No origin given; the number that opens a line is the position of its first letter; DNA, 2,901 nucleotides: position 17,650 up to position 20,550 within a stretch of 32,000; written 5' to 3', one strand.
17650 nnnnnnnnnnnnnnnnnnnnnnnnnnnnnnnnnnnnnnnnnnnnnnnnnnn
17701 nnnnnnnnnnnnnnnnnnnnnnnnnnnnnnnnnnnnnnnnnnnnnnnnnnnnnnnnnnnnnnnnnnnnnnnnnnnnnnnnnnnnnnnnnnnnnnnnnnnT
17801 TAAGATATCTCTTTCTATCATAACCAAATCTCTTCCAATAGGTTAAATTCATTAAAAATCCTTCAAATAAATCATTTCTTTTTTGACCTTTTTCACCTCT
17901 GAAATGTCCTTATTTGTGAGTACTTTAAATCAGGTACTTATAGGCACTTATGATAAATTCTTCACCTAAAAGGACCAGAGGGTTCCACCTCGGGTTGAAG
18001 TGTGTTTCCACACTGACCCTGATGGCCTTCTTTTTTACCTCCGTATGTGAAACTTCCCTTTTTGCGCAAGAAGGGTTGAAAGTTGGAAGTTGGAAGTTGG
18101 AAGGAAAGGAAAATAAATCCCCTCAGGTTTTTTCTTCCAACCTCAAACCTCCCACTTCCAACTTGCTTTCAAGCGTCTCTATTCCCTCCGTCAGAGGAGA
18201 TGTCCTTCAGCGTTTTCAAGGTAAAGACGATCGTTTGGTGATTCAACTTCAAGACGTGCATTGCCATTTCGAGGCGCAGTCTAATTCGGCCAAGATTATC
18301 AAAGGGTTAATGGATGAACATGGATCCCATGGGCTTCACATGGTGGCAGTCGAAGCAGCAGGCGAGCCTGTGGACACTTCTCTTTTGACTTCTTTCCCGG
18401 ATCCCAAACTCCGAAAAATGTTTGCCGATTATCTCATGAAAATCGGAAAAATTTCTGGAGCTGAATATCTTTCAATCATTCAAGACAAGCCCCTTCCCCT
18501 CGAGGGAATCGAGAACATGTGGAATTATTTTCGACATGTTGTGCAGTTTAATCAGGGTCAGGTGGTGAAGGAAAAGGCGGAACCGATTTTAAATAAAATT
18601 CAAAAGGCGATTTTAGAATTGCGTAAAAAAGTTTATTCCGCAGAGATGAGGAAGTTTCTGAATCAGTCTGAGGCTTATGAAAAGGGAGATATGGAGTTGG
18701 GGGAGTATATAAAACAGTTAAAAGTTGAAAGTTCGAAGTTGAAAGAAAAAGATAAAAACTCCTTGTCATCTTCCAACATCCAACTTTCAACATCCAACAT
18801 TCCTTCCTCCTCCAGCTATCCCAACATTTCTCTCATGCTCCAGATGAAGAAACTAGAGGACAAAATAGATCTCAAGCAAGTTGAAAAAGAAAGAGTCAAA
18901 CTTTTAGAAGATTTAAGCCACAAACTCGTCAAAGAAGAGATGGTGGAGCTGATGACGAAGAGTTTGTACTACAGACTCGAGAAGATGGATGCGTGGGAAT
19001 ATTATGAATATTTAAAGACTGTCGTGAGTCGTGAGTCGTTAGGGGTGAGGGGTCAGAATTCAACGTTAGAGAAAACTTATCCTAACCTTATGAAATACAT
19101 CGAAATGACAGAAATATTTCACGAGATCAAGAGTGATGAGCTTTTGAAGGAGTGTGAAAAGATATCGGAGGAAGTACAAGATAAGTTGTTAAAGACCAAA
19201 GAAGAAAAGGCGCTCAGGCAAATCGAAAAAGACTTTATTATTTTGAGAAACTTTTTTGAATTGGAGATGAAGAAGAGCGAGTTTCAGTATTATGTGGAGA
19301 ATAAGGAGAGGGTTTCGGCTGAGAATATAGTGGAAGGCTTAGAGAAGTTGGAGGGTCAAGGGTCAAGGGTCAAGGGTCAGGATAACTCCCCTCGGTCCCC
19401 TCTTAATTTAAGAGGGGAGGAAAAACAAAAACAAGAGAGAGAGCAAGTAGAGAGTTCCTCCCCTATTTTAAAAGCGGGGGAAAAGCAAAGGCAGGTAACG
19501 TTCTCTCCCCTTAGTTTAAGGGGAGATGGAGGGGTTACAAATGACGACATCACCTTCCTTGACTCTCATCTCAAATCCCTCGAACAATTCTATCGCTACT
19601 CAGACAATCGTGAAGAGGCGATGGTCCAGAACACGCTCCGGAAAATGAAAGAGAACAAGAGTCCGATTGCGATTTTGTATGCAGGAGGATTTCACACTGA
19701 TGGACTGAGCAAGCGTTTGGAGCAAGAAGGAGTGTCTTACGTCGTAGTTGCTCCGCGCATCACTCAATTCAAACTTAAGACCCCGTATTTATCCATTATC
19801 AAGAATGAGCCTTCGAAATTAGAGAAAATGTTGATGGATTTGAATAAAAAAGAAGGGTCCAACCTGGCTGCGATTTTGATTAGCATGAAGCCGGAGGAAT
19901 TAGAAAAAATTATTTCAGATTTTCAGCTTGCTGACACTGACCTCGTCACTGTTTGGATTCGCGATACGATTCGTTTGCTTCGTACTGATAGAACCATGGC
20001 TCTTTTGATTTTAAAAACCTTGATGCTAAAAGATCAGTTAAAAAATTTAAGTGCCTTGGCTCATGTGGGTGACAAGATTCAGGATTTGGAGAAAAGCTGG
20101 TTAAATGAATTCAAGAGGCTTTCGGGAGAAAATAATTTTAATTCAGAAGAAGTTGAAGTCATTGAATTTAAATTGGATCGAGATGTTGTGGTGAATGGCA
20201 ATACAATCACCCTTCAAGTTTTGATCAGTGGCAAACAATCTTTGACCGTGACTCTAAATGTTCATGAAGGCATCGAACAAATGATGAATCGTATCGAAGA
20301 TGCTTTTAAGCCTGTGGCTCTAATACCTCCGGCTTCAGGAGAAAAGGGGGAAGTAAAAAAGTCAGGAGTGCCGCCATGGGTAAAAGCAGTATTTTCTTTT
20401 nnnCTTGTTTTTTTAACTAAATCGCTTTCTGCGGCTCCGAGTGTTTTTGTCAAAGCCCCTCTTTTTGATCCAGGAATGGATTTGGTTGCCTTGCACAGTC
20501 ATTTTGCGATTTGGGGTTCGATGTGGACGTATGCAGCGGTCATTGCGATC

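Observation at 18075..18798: Palindromic heptamer-array elements inserted in frame in a coding sequence (RPE-like), with possible frame-switching potential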

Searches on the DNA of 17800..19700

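Call 63: search_rna_families(source=window, start=17800, end=19700, threshold=evalue, max_evalue=1)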
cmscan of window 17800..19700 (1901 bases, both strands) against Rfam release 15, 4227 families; matches with E-value up to 1: 19.
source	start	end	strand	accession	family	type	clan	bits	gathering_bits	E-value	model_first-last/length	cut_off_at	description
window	18075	18162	-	RF04185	MIR2118_2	Gene; miRNA;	-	31.1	120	0.0012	1-106/106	no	MIR2118_2 microRNA precursor family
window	18078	18160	-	RF04157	MIR9486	Gene; miRNA;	-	30.1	100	0.0013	1-119/119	no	MIR9486 microRNA precursor family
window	18717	18791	-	RF00956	MIR1444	Gene; miRNA;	-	28.8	80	0.0059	1-85/85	no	MIR1444 microRNA precursor family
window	18072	18165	-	RF04156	MIR2670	Gene; miRNA;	-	24.7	117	0.015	1-200/200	no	MIR2670 microRNA precursor family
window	18073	18164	+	RF03896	MIR2275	Gene; miRNA;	-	24.5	60.5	0.12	1-95/95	no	MIR2275 microRNA precursor family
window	18077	18166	+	RF04157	MIR9486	Gene; miRNA;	-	24.2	100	0.052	1-119/119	no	MIR9486 microRNA precursor family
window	18069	18167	-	RF04164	MIR1507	Gene; miRNA;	-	23.8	73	0.018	1-107/107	no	MIR1507 microRNA precursor family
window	18088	18147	-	RF04255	MIR8001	Gene; miRNA;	-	23.5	90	0.16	1-67/67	no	MIR8001 microRNA precursor family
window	18069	18153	+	RF03964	mir-H1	Gene; miRNA;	-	22.7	97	0.97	1-85/85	no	mir-H1 microRNA precursor family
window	18697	18823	-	RF01295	SCARNA7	Gene; snRNA; snoRNA; scaRNA;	-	22.2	65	0.0088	1-330/330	no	Small Cajal body-specific RNA 7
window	18687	18824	-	RF01911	MIR2118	Gene; miRNA;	-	22.1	85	0.2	1-170/170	no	MIR2118 microRNA precursor family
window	18070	18168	+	RF04164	MIR1507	Gene; miRNA;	-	22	73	0.06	1-107/107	no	MIR1507 microRNA precursor family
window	18066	18170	-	RF01911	MIR2118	Gene; miRNA;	-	22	85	0.22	1-170/170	no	MIR2118 microRNA precursor family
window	18080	18164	-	RF03896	MIR2275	Gene; miRNA;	-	21.6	60.5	0.65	1-95/95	no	MIR2275 microRNA precursor family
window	19387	19490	-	RF03259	MIR1514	Gene; miRNA;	-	21.6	90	0.93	1-110/110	no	MIR1514 microRNA precursor family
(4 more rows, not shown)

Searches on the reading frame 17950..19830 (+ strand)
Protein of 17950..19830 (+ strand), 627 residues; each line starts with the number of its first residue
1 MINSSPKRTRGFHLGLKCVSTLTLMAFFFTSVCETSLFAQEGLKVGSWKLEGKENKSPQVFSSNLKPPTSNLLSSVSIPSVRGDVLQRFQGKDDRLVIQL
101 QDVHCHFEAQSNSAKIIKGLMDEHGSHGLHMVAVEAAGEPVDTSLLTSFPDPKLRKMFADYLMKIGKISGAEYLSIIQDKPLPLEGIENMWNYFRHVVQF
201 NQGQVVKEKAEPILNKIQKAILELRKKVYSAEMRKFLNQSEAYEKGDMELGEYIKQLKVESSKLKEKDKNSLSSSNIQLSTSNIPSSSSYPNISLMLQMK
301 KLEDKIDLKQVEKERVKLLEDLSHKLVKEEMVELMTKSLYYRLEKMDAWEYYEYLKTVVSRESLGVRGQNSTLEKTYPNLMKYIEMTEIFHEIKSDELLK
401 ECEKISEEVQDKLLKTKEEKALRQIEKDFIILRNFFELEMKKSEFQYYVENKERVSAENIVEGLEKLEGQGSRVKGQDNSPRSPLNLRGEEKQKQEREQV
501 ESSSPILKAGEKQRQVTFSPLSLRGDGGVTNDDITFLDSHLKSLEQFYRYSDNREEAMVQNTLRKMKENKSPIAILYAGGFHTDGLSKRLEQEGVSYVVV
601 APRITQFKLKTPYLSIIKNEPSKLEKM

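Call 57: predict_structure(alignment_id=A4)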
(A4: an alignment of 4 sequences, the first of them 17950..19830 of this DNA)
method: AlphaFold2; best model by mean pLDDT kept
length: 627 residues; sequences in the alignment: 4
mean_pLDDT: 69.6   pTM: 0.59
mean pLDDT of the five models: 69.6, 69.3, 66.6, 65.1, 54.5
residues with pLDDT >= 90: 51; 70-90: 344; 50-70: 82; < 50: 150
segments of 3 or more residues with pLDDT < 50: 1-15, 31-70, 269-287, 364-368, 472-520, 607-627
pLDDT, mean of each block of 10 residues (from residue 1): 38 50 63 42 32 27 32 62 77 86 75 85 66 70 72 85 79 81 74 75 84 91 89 90 80 85 63 38 47 85 86 88 83 87 80 81 50 77 86 77 85 88 93 89 86 90 82 37 33 40 30 33 64 88 83 84 86 80 76 88 57 31 30
secondary structure, 60 per line:
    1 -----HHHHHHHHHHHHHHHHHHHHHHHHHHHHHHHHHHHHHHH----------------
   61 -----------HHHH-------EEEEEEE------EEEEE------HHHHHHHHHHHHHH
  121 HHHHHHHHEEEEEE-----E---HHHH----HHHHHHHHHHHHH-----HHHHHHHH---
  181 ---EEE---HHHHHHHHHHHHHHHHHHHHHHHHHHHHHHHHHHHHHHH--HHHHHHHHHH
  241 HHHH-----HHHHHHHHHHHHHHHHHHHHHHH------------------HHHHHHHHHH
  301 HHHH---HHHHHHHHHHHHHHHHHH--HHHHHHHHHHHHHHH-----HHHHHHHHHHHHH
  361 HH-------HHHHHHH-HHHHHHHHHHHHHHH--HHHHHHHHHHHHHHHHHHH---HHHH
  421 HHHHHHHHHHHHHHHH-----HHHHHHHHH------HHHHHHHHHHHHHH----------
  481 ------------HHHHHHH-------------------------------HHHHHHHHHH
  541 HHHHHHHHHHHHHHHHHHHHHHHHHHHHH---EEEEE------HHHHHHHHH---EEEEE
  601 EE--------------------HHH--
elements in order: H6-44 H72-75 E83-89 E96-100 H107-128 E129-134 H144-147 H152-164 H170-177 E184-186 H190-228 H231-244 H250-272 H291-304 H308-325 H328-342 H348-362 H370-376 H378-392 H395-413 H417-436 H442-450 H457-470 H493-499 H531-569 E573-577 H584-592 E596-602

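Call 61: fold_search(model_id=the predicted structure, library=pdb)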
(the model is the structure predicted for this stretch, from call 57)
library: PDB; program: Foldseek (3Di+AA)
matches with E <= 10: 111; with E <= 0.001: 0
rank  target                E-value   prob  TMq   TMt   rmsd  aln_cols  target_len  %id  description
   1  9a6c_A                4.0e-01  0.08  0.09  0.09  34.3       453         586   12  Integrative model of YYDD-YYDB by crosslinking MS and deep learning (released 2024-09-18)
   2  5lm1_A                4.4e-01  0.08  0.09  0.13  32.6       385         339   12  Crystal Structure of HD-PTP phosphatase in complex with UBAP1 (released 2016-11-30)
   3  9qxu_A                4.4e-01  0.06  0.08  0.07  36.8       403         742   13  JetABC DNA loaded state monomer (open) (released 2025-10-01)
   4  5nnv_B                4.6e-01  0.08  0.08  0.13  28.3       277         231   16  Structure of a Bacillus subtilis Smc coiled coil middle fragment (released 2017-06-21)
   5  2wcd_A                6.8e-01  0.06  0.08  0.13  32.2       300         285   13  Crystal structure of the assembled cytolysin A pore (released 2009-05-05)
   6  8i4v_A                7.2e-01  0.04  0.07  0.11  32.7       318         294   15  Cryo-EM structure of 5-subunit Smc5/6 arm region (released 2024-06-26)
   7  6h2f_J                7.5e-01  0.08  0.08  0.13  30.9       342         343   12  Structure of the pre-pore AhlB of the tripartite alpha-pore forming toxin, AHL, from Aeromonas hydrophila. (released 2019-07-10)
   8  7n6g_3V               7.9e-01  0.03  0.06  0.08  38.8       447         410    9  C1 of central pair (released 2022-05-18)
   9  6grj_I                8.3e-01  0.06  0.07  0.13  31.7       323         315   10  Structure of the AhlB pore of the tripartite alpha-pore forming toxin, AHL, from Aeromonas hydrophila. (released 2019-07-03)
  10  8f7n                  9.2e-01  0.12  0.14  0.21  28.3       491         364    9  Crystal structure of chemoreceptor McpZ ligand sensing domain (released 2023-07-05)
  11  6h2f_F                1.1e+00  0.06  0.07  0.13  32.9       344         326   12  Structure of the pre-pore AhlB of the tripartite alpha-pore forming toxin, AHL, from Aeromonas hydrophila. (released 2019-07-10)
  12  6grj_F                1.1e+00  0.06  0.07  0.13  32.2       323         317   10  Structure of the AhlB pore of the tripartite alpha-pore forming toxin, AHL, from Aeromonas hydrophila. (released 2019-07-03)
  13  8i7o_A2               1.1e+00  0.04  0.07  0.11  45.0       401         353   12  In situ structure of axonemal doublet microtubules in mouse sperm with 16-nm repeat (released 2023-10-11)
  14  5xg2                  1.3e+00  0.04  0.07  0.12  32.4       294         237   16  Crystal structure of a coiled-coil segment (residues 345-468 and 694-814) of Pyrococcus yayanosii Smc (released 2017-06-07)
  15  9uxh_F                1.4e+00  0.03  0.08  0.08  34.9       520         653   12  type II Lamassu, LmuACB with DNA (released 2026-03-25)
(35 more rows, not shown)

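Call 98: search_solved_structures(query=A4, max_evalue=1)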
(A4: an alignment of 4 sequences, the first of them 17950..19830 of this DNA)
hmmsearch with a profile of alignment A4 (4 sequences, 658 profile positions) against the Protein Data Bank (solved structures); distinct sequences matched with E-value up to 1: 0.

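Call 99: search_protein_families(library=ncbifam, proteins=[window:17950-19830:+], max_evalue=0.1)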
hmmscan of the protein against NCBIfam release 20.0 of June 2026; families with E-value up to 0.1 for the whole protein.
window:17950-19830:+ (627 aa): 1 family
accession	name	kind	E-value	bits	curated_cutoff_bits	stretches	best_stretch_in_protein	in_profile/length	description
NF008137.0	PRK10885.1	equivalog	0.0021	16.9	451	1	324-418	305-397/409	multifunctional CCA addition/repair protein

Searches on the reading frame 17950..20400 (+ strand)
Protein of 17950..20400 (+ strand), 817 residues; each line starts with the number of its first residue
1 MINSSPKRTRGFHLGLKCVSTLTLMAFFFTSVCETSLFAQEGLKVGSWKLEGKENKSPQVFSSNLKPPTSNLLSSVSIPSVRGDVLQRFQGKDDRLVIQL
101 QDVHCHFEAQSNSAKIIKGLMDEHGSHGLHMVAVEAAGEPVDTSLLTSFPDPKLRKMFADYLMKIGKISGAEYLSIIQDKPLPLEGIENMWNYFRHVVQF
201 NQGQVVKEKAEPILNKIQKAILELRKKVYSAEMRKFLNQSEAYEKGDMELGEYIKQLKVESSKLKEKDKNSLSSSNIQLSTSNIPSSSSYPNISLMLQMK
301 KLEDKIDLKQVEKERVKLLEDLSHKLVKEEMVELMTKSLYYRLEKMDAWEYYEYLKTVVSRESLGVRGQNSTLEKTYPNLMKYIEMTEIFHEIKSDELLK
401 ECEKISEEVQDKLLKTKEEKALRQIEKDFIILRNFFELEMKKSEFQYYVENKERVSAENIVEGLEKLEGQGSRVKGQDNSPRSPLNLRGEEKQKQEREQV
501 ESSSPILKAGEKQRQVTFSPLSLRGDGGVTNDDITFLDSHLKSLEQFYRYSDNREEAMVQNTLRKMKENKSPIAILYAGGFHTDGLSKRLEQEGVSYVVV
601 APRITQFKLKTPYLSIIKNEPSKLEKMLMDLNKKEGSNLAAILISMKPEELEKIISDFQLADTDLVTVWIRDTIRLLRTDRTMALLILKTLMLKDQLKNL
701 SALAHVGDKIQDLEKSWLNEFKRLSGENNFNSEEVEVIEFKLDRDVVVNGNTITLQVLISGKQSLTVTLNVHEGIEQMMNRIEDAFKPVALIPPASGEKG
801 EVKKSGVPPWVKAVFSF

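Call 12: search_protein_families(library=pfam, proteins=[window:17950-20400:+], max_evalue=0.01)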
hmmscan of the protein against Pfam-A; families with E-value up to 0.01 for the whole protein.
window:17950-20400:+ (817 aa): 1 family
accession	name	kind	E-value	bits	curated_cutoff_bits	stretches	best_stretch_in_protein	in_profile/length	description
PF23202.1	PAH_ZNF598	-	0.0057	17.4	25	0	318-363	7-54/83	ZNF598 PAH domain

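Call 13: find_homologous_proteins(query=window:17950-20400:+)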
Query window:17950-20400:+ (817 aa): 3 proteins with E <= 0.001 among 8000 candidates.
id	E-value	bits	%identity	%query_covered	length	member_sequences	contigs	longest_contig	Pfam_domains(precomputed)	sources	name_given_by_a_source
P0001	1.1e-46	178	27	73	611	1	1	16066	-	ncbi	-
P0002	1.6e-26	111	25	64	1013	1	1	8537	-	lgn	-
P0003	9.9e-13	66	25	47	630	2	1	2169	-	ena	-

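Call 18: find_encoding_contigs(protein=P0001, flank=10000, max_places=3)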
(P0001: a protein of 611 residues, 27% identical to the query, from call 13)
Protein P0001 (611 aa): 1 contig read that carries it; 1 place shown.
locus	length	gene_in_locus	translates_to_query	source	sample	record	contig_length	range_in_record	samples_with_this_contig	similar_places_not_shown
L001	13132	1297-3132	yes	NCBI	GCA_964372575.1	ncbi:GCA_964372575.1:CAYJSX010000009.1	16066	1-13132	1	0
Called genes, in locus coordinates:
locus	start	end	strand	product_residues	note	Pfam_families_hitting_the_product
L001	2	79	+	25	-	?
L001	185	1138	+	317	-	PF17167:Glyco_hydro_94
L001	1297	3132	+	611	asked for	-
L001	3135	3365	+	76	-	-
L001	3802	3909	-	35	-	-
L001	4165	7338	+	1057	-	PF13522:GATase_6 (weak), PF01380:SIS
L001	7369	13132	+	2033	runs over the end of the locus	-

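Call 99: search_protein_families(library=ncbifam, proteins=[P0001], max_evalue=0.1)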
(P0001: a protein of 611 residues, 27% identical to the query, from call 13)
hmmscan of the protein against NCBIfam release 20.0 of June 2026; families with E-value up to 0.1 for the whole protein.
P0001 (611 aa): 0 families
